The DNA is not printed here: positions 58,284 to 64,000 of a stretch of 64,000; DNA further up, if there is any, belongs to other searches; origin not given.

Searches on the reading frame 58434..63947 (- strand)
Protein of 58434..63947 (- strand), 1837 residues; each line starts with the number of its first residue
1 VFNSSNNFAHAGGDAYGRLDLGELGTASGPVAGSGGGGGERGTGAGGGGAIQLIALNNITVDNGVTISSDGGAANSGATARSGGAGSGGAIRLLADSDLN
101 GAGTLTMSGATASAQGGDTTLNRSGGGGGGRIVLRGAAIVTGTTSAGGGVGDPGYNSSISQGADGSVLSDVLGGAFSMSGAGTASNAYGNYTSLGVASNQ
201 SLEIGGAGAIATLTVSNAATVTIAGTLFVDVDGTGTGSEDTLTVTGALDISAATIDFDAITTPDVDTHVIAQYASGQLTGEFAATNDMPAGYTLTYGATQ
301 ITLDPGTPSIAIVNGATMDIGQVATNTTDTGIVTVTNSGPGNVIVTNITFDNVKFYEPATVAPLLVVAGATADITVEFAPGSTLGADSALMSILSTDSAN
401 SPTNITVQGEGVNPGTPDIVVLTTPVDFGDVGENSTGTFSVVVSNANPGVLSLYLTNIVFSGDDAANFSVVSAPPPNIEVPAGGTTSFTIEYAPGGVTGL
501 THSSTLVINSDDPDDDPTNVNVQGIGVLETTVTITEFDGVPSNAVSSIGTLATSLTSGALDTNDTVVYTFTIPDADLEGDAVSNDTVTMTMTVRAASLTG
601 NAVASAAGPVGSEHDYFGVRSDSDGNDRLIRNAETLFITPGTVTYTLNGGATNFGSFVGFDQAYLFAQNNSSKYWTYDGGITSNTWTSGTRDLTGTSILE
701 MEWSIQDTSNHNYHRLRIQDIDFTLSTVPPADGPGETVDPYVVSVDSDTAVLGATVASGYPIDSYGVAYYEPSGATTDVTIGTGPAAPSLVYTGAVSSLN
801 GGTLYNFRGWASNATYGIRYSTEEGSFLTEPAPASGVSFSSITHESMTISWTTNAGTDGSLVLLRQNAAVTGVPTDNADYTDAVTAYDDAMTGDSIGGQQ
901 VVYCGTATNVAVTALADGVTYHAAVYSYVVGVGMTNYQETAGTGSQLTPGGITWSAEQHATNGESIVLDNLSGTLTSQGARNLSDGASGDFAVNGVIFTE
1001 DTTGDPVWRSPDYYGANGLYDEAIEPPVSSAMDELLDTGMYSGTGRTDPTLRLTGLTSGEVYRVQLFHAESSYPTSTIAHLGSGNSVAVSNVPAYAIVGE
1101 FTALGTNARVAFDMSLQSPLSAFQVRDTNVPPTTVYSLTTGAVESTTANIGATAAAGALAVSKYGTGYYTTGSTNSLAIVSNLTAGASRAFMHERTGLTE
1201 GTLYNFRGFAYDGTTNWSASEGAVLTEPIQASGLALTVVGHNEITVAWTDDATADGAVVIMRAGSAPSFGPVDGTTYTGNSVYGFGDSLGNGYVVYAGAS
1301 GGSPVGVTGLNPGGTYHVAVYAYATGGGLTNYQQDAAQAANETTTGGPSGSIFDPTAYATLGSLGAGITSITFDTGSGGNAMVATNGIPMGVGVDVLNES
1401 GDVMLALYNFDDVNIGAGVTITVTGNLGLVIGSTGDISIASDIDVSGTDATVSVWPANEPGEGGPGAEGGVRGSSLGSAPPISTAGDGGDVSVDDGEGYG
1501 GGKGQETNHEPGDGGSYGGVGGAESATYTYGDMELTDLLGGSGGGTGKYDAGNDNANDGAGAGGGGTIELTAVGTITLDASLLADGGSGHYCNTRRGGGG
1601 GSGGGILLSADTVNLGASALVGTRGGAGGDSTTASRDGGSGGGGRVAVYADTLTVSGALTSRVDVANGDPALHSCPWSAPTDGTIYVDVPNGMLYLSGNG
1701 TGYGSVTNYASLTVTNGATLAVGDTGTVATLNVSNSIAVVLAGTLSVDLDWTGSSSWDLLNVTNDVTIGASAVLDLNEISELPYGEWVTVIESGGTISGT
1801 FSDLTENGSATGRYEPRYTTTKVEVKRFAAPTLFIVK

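Call 8: search_protein_families(library=pfam, proteins=[window:58434-63947:-], max_evalue=0.001)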
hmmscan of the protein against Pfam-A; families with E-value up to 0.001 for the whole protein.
window:58434-63947:- (1837 aa): 4 families
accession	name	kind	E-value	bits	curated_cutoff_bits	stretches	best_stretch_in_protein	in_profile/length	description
PF22544.2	HYDIN_VesB_CFA65-like_Ig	-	6.3e-09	36.4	25.5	1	316-410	8-100/100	HYDIN/CFA65/VesB-like, Ig-like domain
PF15780.11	ASH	-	0.00014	22.4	27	0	425-500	13-82/98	Abnormal spindle-like microcephaly-assoc'd, ASPM-SPD-2-Hydin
PF00041.27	fn3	-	0.00033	21.2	25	0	833-929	3-70/84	Fibronectin type III domain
PF07610.17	DUF1573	-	0.00062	20.2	26.1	0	316-410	6-97/98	Protein of unknown function (DUF1573)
